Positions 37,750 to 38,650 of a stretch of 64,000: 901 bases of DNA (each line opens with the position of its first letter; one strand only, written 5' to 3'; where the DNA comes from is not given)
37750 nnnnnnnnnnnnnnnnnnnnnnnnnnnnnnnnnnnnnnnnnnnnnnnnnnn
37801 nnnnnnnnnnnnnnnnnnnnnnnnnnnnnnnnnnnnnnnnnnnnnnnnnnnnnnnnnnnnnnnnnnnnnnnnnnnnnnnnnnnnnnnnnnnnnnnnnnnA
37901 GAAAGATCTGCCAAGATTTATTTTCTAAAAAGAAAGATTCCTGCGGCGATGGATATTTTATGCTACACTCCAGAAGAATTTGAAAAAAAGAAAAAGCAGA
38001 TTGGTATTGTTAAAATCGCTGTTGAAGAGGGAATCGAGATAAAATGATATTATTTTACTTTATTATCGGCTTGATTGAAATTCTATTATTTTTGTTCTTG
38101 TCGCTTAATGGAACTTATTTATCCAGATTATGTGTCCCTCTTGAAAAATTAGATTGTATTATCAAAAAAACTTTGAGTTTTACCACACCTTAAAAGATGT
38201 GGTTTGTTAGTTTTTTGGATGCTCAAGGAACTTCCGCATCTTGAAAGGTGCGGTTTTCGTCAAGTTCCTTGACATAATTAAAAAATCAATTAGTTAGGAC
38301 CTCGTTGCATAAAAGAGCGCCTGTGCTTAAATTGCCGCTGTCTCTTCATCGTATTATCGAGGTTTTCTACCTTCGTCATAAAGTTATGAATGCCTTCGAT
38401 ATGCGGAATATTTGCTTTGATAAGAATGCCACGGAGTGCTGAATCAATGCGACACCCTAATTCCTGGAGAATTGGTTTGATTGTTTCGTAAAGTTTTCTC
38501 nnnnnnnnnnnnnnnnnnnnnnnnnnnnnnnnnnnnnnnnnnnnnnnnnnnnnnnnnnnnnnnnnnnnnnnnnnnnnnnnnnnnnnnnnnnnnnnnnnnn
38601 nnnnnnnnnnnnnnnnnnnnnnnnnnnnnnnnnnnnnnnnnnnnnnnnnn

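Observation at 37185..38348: HEPN-MNT cassette plus structured repeat inserted with a 72-bp perfect duplication that preserves the 3' ends of two convergent host genes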

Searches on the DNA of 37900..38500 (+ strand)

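Call 25: search_rna_families(source=window, start=37900, end=38500, threshold=evalue, max_evalue=10, show_alignments=2)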
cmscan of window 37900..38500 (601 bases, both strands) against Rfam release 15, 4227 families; matches with E-value up to 10: 6.
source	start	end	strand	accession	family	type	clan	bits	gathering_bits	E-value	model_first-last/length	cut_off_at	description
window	38090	38170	-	RF01597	snoR22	Gene; snRNA; snoRNA; CD-box;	-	23.1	50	1.2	1-83/83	no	small nucleolar RNA snoR22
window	38144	38203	-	RF02379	csRNA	Gene; sRNA;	-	21.9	57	2.1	1-93/93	no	Cia-dependent small RNA csRNA1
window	38149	38202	-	RF01223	snR13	Gene; snRNA; snoRNA; CD-box;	CL00045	17.5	47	2.7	68-122/124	no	Small nucleolar RNA snR13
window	37939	38024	+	RF00046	snoR30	Gene; snRNA; snoRNA; CD-box;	CL00073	16.6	60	1.1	1-96/96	no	Small nucleolar RNA R30/Z108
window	38264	38300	+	RF02956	DUF2693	Gene; sRNA;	-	14.2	81.3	3.1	1-165/165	no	DUF2693 RNA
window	37973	38024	+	RF01306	sR52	Gene; snRNA; snoRNA; CD-box;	-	12.5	50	5.8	1-60/60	no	Small nucleolar RNA sR52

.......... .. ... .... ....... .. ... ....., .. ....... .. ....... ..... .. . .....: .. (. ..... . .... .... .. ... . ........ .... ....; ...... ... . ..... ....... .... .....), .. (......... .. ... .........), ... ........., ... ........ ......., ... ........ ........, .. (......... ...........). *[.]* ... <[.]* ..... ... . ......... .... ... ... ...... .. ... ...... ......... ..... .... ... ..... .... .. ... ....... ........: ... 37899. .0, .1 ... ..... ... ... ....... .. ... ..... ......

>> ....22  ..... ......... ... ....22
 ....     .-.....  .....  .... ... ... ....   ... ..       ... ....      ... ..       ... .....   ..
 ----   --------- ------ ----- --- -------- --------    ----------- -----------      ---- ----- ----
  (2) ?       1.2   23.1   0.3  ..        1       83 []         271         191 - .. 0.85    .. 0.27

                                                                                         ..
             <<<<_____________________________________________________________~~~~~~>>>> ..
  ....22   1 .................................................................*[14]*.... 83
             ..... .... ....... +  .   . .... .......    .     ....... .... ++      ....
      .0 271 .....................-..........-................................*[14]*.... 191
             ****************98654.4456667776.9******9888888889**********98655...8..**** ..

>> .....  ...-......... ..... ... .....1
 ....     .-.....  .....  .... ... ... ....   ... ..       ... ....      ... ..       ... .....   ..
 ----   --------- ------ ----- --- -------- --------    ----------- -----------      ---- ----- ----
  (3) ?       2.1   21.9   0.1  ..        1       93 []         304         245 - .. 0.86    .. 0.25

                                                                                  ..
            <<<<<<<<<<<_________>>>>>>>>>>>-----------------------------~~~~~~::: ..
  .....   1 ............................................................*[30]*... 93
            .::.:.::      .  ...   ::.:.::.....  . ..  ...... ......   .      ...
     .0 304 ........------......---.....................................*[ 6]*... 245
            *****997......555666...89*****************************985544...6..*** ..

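Call 42: build_rna_model(alignment_id=A2)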
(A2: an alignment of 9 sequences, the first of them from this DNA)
Model R1 built from alignment A2 (9 sequences, 127 columns); structure: RNAalifold consensus.
model positions 124; base pairs 44; branch points 1; effective number of sequences 0.78; information 0.59 bits per position. Calibrated on 0.2 Mb of random sequence (short: E-values are rough).
structure used (alignment columns):
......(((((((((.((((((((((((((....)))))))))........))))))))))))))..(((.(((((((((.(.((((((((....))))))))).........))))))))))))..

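Call 43: search_with_rna_model(model_id=R1, sources=[window, L009, L010, L011, L012, L013, L014, L015, L016, L017, L018, L019, L020, L021, L022, L023, L024, L025, L026, L027, L028, L029, L030, L031, L033], max_evalue=1)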
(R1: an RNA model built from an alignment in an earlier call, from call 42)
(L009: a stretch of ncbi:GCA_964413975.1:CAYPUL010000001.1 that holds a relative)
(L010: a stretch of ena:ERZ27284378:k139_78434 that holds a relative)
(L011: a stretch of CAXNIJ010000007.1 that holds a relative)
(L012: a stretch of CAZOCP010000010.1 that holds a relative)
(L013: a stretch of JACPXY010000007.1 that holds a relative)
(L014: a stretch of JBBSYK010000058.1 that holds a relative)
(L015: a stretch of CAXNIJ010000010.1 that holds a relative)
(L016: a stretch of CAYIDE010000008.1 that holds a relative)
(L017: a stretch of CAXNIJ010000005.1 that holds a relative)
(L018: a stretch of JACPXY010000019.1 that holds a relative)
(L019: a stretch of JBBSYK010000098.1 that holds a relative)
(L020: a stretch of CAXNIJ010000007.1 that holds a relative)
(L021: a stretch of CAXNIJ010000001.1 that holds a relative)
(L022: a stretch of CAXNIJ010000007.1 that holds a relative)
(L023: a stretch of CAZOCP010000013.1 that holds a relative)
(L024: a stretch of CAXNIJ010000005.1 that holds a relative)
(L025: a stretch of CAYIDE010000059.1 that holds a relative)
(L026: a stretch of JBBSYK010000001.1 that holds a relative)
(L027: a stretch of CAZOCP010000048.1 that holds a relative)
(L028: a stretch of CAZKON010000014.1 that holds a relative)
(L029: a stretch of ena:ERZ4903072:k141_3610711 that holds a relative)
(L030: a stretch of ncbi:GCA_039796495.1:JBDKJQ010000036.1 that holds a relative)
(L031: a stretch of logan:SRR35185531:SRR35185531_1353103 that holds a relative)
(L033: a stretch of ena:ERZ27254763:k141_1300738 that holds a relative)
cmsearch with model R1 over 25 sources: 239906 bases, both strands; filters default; matches with E-value up to 1: 40.
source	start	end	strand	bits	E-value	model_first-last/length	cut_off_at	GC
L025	2721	2844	-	151.7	1.9e-30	1-124/124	no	0.5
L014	4805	4928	-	149.9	4.4e-30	1-124/124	no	0.48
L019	5981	6104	-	148.4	9.3e-30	1-124/124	no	0.48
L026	54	177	+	146.9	2e-29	1-124/124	no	0.48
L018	3587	3710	+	146.3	2.7e-29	1-124/124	no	0.44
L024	6890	7013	-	134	1.2e-26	1-124/124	no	0.43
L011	960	1072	+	109.7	2.2e-21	1-124/124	no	0.46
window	60690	60806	+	106.4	1.2e-20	1-124/124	no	0.38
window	38161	38277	+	105.1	2.2e-20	1-124/124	no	0.37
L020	6864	6986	+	80.2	5.6e-15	1-124/124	no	0.45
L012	5361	5471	+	77.5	2.1e-14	1-124/124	no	0.4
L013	60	143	+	76.5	3.5e-14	1-124/124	no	0.39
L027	1703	1790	-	76.3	3.9e-14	1-124/124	no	0.39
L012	4862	4972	+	75.8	4.9e-14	1-124/124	no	0.4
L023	223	310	-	74.5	9.5e-14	1-124/124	no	0.4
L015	1655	1838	-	70.4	7.3e-13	1-124/124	no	0.46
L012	3161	3273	+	67.8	2.7e-12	1-124/124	no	0.42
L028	251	357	+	67.2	3.5e-12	1-124/124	no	0.44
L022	7089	7237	+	65.4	9e-12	1-124/124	no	0.43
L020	4282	4396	+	64.8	1.2e-11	1-124/124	no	0.41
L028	54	139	+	46.5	1.1e-07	1-124/124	no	0.43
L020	4229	4280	+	39.6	3.5e-06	8-60/124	no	0.54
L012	4757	4860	+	29.6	0.0005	8-60/124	no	0.51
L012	5256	5359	+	29.6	0.0005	8-60/124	no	0.5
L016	5207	5328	+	27.5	0.0014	1-124/124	no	0.39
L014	6214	6334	-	25.4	0.004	1-124/124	no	0.44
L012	3274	3327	+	24.4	0.0067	66-122/124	no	0.56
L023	53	134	+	22.3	0.019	1-124/124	no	0.49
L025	2778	2865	+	19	0.096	1-124/124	no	0.47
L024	6948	7041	+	18.8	0.11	1-124/124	no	0.36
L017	4590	4720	-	18.4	0.13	1-124/124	no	0.4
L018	3530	3653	-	17.8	0.18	1-124/124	no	0.4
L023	2446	2562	-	17.4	0.22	1-124/124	no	0.44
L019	6038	6120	+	16.8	0.29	1-124/124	no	0.47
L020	6919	7037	-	16.6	0.33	1-124/124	no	0.3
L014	4862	4945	+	16.3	0.38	1-124/124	no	0.44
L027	1670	1762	+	15.5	0.56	1-124/124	no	0.34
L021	5019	5066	+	15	0.71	71-118/124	no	0.46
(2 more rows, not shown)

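Call 50: search_with_rna_model(model_id=R1, sources=[L034, L035, L036, L037, L038, L039, L040, L041, L042, L043, L044, L045, L046, L047, L048, L049, L050, L051, L052, L053, L054, L055, L056, L057, L058, L059, L060, L061, L062, L063, L064, L065, L066, L067, L068, L069, L070, L071, L072, L073, L074, L075, L076, L077], max_evalue=0.1)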
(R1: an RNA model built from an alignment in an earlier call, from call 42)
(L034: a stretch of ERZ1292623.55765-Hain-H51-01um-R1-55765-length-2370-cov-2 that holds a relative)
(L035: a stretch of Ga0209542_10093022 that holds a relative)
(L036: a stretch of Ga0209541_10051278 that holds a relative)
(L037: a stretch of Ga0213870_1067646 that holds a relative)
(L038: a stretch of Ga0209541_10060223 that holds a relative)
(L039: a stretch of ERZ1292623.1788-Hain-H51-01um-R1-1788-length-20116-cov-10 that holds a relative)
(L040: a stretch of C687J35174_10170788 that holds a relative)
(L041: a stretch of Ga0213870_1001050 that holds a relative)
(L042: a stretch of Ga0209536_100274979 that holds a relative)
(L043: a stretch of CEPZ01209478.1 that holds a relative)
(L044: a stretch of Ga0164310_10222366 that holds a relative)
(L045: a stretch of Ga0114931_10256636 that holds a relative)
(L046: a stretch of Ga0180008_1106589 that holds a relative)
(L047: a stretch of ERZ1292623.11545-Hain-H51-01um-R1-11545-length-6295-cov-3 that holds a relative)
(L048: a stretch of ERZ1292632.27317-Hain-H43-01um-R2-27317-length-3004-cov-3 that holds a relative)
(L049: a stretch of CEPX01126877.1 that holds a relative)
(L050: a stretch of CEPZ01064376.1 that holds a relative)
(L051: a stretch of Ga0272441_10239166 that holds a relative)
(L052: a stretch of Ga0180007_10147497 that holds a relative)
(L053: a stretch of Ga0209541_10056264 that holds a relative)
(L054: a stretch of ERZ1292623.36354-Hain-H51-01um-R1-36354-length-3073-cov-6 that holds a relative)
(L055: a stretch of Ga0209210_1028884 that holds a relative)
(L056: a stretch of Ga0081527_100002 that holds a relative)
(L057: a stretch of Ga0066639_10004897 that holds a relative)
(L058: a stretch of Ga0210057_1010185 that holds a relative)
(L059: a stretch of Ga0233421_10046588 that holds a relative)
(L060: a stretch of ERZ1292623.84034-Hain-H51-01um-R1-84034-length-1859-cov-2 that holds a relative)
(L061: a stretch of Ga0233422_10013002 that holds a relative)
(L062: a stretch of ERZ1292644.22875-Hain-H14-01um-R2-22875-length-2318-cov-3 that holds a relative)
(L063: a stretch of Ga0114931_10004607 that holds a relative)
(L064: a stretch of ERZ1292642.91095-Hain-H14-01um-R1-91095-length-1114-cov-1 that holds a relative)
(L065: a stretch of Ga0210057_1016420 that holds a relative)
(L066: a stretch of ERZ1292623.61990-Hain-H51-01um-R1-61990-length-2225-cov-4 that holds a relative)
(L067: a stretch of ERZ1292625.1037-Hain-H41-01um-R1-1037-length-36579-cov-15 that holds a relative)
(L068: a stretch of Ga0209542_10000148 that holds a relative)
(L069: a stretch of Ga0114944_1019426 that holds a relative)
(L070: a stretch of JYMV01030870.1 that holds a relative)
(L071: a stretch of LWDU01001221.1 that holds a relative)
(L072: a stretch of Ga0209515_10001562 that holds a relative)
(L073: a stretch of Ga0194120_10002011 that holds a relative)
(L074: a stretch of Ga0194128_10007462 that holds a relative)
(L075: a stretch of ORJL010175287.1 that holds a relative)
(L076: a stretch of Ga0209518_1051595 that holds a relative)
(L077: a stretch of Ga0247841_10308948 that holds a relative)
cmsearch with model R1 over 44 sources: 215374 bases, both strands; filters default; matches with E-value up to 0.1: 5.
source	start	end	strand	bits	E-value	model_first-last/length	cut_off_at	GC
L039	7470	7588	+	84.5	5.8e-16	1-124/124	no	0.37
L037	138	230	+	70.2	7.3e-13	1-124/124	no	0.38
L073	918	1004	-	34.5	3.9e-05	1-124/124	no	0.43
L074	5766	5852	-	34.5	3.9e-05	1-124/124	no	0.43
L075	7243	7366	+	23.3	0.01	1-124/124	no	0.4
